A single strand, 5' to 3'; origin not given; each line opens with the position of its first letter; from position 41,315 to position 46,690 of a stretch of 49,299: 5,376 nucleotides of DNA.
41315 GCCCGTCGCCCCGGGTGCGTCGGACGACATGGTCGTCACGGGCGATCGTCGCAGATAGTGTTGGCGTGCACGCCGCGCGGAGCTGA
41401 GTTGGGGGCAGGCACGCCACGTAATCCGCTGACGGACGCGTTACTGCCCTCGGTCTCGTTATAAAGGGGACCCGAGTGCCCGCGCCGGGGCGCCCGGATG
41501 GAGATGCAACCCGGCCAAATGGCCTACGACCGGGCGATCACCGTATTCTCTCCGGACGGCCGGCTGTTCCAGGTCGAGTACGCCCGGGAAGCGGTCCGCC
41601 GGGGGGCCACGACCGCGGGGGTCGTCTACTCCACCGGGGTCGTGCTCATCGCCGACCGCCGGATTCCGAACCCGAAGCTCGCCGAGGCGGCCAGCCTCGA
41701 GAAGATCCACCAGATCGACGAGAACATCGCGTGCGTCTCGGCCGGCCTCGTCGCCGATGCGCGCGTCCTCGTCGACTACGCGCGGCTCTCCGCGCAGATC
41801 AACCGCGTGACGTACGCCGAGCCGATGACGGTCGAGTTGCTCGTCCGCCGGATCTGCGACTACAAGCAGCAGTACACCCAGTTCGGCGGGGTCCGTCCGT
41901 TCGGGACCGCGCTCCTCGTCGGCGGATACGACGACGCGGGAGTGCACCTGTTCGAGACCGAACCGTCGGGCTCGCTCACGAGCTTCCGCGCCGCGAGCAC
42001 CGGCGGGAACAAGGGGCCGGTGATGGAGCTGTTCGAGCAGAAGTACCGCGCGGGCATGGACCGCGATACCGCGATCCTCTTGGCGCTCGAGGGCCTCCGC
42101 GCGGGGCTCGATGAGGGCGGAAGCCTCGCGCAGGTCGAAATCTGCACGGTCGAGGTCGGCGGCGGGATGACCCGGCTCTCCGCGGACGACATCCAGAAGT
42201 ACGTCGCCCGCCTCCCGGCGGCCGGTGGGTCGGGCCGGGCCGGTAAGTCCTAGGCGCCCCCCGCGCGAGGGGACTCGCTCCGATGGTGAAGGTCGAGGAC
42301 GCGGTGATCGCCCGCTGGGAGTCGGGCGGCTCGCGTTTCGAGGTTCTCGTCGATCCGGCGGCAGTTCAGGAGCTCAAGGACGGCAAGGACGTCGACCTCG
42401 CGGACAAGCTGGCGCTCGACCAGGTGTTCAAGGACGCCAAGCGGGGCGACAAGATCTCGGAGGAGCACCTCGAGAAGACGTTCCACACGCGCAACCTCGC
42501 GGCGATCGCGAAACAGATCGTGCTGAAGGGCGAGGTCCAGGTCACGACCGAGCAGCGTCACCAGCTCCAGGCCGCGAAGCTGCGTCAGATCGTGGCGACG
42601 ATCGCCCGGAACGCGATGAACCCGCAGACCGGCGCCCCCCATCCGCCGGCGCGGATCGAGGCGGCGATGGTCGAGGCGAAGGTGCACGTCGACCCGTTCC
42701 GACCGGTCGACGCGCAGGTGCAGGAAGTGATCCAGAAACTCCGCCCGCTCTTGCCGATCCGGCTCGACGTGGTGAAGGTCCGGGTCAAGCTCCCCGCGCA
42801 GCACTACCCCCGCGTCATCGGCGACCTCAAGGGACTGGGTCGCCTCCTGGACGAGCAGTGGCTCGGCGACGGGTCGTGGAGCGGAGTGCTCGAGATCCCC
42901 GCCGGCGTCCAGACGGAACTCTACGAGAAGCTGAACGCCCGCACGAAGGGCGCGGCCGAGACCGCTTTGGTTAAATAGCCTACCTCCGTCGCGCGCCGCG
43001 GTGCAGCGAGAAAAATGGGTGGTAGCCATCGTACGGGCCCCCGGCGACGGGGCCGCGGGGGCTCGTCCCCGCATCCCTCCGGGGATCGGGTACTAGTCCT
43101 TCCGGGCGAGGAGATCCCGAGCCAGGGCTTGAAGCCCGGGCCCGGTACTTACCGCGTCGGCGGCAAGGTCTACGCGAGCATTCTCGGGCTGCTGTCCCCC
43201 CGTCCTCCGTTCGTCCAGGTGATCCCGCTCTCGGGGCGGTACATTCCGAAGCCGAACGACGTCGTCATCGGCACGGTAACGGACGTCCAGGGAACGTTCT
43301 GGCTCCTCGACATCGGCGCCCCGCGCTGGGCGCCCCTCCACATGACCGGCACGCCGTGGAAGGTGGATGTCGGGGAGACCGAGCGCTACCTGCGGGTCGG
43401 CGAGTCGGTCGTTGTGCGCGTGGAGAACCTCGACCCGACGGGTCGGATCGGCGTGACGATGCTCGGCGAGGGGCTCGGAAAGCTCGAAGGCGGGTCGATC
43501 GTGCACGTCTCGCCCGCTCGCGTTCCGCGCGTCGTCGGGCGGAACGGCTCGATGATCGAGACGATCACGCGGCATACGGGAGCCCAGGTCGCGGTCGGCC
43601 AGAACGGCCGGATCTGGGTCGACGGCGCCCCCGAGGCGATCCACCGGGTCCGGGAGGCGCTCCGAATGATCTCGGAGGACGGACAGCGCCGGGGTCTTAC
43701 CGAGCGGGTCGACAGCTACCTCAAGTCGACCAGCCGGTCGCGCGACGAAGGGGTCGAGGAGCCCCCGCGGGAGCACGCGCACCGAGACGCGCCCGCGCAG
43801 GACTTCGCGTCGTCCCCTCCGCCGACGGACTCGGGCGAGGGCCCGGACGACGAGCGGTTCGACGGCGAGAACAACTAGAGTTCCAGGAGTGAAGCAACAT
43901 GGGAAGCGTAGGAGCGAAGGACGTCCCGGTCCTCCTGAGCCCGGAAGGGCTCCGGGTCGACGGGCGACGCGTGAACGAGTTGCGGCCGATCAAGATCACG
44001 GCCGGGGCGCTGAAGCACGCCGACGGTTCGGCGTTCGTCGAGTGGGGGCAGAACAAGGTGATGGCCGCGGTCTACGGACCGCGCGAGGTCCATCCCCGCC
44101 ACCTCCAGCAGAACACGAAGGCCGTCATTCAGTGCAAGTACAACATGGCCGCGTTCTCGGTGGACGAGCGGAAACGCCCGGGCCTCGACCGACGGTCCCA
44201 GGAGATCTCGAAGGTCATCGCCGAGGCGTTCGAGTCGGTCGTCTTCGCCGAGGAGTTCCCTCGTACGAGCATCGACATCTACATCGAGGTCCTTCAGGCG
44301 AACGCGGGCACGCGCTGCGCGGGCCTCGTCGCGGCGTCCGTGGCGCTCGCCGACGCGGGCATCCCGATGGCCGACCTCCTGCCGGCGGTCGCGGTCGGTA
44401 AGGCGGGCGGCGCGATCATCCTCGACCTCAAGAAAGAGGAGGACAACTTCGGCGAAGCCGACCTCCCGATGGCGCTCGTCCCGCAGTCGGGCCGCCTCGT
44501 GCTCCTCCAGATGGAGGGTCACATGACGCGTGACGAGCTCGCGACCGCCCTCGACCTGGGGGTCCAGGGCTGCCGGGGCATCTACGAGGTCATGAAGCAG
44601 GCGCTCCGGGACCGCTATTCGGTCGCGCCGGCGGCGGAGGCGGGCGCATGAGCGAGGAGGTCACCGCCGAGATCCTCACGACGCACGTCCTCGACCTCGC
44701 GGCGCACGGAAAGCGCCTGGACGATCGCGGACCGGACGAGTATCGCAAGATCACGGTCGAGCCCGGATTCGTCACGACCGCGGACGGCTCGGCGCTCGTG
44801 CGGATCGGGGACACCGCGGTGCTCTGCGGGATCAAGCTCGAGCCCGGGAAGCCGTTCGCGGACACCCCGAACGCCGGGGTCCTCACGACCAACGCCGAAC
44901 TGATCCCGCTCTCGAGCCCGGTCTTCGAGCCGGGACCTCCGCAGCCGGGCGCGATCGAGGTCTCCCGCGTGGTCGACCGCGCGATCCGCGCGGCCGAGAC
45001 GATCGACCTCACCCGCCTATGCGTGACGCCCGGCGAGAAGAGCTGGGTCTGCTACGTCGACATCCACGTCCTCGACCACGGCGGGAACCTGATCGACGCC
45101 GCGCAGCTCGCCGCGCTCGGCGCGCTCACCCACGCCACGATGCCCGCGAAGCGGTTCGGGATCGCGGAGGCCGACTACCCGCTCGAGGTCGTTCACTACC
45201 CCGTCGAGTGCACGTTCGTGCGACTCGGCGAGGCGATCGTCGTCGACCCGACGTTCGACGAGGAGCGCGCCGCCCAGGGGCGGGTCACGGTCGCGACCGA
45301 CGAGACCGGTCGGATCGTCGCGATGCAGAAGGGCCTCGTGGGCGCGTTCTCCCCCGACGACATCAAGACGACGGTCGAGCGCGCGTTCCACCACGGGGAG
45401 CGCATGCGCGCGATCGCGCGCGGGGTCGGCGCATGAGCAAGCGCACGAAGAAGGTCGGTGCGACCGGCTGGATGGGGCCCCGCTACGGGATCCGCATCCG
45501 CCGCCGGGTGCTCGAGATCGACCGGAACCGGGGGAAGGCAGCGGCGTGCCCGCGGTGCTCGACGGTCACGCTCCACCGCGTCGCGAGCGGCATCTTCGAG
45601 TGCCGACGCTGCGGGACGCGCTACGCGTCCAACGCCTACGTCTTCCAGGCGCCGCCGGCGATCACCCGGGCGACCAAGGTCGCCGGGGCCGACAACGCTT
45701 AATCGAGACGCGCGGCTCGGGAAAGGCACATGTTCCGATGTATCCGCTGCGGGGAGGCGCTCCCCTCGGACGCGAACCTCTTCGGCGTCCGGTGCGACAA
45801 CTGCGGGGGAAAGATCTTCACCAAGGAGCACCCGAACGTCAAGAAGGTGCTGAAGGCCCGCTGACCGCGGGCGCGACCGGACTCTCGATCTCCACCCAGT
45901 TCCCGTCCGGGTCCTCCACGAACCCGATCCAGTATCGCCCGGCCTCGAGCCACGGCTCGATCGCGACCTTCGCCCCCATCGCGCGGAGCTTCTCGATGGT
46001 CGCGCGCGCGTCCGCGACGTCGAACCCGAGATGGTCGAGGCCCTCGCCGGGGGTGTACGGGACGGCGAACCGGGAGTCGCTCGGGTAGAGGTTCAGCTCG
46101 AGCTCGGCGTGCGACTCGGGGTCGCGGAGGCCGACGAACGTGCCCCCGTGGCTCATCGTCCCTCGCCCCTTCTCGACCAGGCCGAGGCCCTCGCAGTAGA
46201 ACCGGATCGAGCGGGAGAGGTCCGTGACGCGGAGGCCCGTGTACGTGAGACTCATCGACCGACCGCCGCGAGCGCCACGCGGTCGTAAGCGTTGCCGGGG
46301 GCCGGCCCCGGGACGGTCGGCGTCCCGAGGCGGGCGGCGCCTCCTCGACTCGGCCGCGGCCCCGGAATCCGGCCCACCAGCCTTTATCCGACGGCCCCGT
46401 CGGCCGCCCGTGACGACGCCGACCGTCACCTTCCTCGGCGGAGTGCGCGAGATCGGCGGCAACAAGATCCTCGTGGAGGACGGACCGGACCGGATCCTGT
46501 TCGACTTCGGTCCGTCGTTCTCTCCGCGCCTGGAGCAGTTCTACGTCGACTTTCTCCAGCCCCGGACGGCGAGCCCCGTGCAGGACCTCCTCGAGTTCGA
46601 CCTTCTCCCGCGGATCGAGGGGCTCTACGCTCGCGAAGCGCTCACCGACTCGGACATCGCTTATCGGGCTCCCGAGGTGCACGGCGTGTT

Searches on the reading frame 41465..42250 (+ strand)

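Call 15: search_protein_families(library=pfam, proteins=[window:41465-42250:+])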
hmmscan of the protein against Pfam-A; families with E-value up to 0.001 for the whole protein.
window:41465-42250:+ (262 aa): 2 families
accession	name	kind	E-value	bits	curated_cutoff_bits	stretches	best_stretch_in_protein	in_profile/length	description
PF00227.31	Proteasome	-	9.8e-51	172.5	22.4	1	44-229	1-189/189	Proteasome subunit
PF10584.14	Proteasome_A_N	-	4e-14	52.4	27.7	1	21-43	1-23/23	Proteasome subunit A N-terminal signature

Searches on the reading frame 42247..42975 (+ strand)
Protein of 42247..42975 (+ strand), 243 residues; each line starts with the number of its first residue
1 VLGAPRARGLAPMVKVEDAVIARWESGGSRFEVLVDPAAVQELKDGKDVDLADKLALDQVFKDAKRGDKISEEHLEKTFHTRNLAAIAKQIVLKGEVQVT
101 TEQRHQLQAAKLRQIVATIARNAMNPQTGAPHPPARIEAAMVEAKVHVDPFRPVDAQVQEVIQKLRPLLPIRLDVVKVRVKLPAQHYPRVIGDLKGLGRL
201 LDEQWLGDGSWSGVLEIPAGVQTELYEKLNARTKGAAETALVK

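Call 15: search_protein_families(library=pfam, proteins=[window:42247-42975:+])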
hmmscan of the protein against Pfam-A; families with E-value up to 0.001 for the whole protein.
window:42247-42975:+ (243 aa): 3 families
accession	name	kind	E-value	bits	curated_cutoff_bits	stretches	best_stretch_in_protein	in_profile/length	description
PF01172.24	SBDS_N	-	8.9e-25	86.9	24.6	1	19-105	2-88/88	Shwachman-Bodian-Diamond syndrome (SBDS) N-terminal domain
PF09377.16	SBDS_domain_II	-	1.5e-23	82.9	27.2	1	113-172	1-60/62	SBDS protein, domain II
PF20268.4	SBDS_C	-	4.1e-17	62.3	27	1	176-242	1-69/71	SBDS protein, C-terminal domain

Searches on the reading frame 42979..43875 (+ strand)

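Call 15: search_protein_families(library=pfam, proteins=[window:42979-43875:+])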
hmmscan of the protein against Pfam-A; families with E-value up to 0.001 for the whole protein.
window:42979-43875:+ (299 aa): 7 families
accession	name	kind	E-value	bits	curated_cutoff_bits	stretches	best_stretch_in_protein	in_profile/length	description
PF15985.11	KH_6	-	8.4e-09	36.1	27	1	172-217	1-44/47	KH domain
PF22625.2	ECR1_N_2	-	1.4e-08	34.8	27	1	37-84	1-50/51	Exosome RNA binding protein RRP4 N-terminal domain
PF14382.12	ECR1_N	-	2.3e-08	34.1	27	1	39-72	1-35/38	Exosome complex exonuclease RRP4 N-terminal region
PF00013.35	KH_1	-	1.2e-06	28.6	21.5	1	175-228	4-64/66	KH domain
PF21266.3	RRP4_S1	-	2.7e-06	27.9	27.3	1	87-123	1-37/73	RRP4, S1 domain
PF07650.23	KH_2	-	0.00048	20.3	22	1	172-215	26-69/78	KH domain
PF21262.3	RRP40_S1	-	0.00093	19.5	27.1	0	88-122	1-35/83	Exosome complex component RRP40, S1 domain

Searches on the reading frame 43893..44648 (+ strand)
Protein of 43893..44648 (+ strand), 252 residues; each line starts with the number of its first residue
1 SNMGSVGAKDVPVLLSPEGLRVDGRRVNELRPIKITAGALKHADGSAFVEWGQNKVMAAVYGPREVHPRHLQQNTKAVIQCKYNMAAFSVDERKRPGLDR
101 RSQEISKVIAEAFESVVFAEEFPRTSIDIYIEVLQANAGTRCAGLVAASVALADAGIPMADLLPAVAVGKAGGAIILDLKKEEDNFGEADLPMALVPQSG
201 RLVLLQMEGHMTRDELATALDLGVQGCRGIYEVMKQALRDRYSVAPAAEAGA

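Call 15: search_protein_families(library=pfam, proteins=[window:43893-44648:+])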
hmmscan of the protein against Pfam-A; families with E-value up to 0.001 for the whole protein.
window:43893-44648:+ (252 aa): 2 families
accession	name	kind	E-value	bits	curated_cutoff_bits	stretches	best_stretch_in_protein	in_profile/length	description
PF01138.27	RNase_PH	-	1.1e-34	120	25.5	1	29-158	1-130/130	3' exoribonuclease family, domain 1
PF03725.20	RNase_PH_C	-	1.2e-10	41.6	20.8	1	165-225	5-66/67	3' exoribonuclease family, domain 2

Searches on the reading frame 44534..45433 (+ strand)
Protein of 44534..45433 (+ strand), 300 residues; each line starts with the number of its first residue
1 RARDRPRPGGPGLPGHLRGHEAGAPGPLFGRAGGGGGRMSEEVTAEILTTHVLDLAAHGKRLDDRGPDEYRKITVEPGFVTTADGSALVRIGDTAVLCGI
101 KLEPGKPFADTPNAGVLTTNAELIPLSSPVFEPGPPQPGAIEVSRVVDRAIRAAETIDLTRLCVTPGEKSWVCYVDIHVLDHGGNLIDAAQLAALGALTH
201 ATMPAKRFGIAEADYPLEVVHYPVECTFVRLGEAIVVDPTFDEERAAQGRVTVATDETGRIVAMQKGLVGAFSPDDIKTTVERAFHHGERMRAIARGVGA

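Call 15: search_protein_families(library=pfam, proteins=[window:44534-45433:+])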
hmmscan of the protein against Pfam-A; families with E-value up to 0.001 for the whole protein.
window:44534-45433:+ (300 aa): 2 families
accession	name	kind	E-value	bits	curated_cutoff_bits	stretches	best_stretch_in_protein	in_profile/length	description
PF01138.27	RNase_PH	-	1.7e-29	103.3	25.5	1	69-204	1-130/130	3' exoribonuclease family, domain 1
PF03725.20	RNase_PH_C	-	2.7e-13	50.1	20.8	1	221-284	1-64/67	3' exoribonuclease family, domain 2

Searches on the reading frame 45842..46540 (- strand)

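Call 15: search_protein_families(library=pfam, proteins=[window:45842-46540:-])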
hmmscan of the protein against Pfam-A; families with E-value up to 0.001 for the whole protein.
window:45842-46540:- (233 aa): 3 families
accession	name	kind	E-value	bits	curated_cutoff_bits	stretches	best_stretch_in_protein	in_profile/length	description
PF00903.31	Glyoxalase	-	4.8e-18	66.1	20.6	1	98-218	2-121/121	Glyoxalase/Bleomycin resistance protein/Dioxygenase superfamily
PF13669.12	Glyoxalase_4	-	4.5e-07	30.6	27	1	102-197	4-98/109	Glyoxalase/Bleomycin resistance protein/Dioxygenase superfamily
PF18029.7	Glyoxalase_6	-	2.2e-06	28.7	23.6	1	104-214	5-101/106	Glyoxalase-like domain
